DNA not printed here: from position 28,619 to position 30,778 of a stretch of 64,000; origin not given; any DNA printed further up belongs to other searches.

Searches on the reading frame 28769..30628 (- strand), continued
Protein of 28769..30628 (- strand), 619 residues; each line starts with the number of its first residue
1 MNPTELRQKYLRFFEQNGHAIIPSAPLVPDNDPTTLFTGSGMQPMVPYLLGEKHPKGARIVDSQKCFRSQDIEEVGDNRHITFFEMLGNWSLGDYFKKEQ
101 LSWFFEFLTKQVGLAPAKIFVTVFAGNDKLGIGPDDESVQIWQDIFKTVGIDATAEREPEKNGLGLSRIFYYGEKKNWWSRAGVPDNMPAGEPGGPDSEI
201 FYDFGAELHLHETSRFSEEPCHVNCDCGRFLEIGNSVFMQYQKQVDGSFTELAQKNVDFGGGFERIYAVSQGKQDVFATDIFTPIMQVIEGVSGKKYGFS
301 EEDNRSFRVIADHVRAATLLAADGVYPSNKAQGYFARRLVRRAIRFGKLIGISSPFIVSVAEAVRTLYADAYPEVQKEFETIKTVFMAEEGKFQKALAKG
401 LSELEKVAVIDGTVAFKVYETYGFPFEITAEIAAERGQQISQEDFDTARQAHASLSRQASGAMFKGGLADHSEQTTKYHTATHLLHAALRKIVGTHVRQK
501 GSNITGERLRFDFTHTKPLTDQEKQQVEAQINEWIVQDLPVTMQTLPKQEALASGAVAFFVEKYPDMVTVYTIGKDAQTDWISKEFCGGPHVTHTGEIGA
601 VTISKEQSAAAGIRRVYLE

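Call 33: find_encoding_contigs(protein=P0021, flank=1500, max_places=1)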
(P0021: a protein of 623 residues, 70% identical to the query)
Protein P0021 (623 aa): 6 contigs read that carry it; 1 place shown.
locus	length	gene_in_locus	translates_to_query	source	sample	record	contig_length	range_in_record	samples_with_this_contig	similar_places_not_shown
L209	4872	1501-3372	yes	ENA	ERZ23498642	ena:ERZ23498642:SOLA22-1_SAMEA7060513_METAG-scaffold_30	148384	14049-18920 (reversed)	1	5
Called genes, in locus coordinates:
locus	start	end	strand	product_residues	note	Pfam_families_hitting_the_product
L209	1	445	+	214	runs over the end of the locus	PF12844:HTH_19, PF13413:HTH_25, PF09136:Glucodextran_B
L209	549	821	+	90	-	-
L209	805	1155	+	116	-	-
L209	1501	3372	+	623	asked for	PF01411:tRNA-synt_2c, PF07973:tRNA_SAD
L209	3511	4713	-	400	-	-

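Call 34: find_encoding_contigs(protein=P0023, flank=1500, max_places=1)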
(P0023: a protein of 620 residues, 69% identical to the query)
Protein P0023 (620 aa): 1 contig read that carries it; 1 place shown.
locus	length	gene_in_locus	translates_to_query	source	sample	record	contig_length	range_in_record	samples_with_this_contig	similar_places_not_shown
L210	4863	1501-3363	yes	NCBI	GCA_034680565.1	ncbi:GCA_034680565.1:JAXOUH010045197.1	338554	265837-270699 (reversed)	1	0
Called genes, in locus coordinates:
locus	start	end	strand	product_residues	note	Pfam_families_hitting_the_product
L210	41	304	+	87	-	-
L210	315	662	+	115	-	PF12732:YtxH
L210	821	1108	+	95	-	-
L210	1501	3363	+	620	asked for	PF01411:tRNA-synt_2c, PF07973:tRNA_SAD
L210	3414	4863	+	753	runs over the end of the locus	-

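Call 35: find_encoding_contigs(protein=P0048, flank=1500, max_places=1)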
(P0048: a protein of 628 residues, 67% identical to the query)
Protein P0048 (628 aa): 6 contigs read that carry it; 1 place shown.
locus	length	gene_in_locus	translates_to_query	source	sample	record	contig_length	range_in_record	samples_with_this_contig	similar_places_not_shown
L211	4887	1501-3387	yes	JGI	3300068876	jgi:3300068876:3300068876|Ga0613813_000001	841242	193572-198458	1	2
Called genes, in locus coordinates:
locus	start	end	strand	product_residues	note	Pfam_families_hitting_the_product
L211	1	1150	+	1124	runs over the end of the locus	PF03816:LytR_cpsA_psr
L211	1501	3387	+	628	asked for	PF01411:tRNA-synt_2c, PF07973:tRNA_SAD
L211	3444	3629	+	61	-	-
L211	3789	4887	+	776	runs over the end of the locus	-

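Call 55: search_solved_structures(query=window:28769-30628:-, max_evalue=1e-20)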
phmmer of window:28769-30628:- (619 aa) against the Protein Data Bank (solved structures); distinct sequences matched with E-value up to 1e-20: 15.
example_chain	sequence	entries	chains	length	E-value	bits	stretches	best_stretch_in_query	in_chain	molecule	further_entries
9jc7_A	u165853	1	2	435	1.5e-83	284.4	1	2-456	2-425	Alanine--tRNA ligase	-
9jdn_A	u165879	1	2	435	2.8e-83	283.5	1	2-456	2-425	Alanine--tRNA ligase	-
3htz_A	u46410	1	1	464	1e-81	278.3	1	4-450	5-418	Alanyl-tRNA synthetase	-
1riq_A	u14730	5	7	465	1.1e-81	278.3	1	4-450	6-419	Alanyl-tRNA synthetase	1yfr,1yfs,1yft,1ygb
3hxu_A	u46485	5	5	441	1.2e-74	255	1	4-461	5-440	Alanyl-tRNA synthetase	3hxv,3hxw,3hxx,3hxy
3hxz_A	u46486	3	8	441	8.2e-74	252.2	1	4-461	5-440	Alanyl-tRNA synthetase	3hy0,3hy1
4xem_A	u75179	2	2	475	1.3e-70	241.7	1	3-451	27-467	Alanine--tRNA ligase, cytoplasmic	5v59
5knn_A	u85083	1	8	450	1.3e-70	241.6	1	3-450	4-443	Alanine--tRNA ligase, cytoplasmic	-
4xeo_A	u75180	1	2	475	6.4e-70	239.4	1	3-451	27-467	Alanine--tRNA ligase, cytoplasmic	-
9x2i_A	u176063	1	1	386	8.1e-61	209.3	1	3-397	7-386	Alanine--tRNA ligase, cytoplasmic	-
9x2h_A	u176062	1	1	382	1.7e-60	208.3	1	3-395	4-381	Alanine--tRNA ligase, cytoplasmic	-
9x2j_A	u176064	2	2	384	2.5e-60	207.7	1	3-394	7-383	Alanine--tRNA ligase, cytoplasmic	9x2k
2zze_A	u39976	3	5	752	7.5e-42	146.7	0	474-617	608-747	Alanyl-tRNA synthetase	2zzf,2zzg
2ztg_A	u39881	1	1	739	1e-36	129.7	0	472-615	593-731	Alanyl-tRNA synthetase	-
3wqy_A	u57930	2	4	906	7.5e-36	126.9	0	472-615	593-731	Alanine--tRNA ligase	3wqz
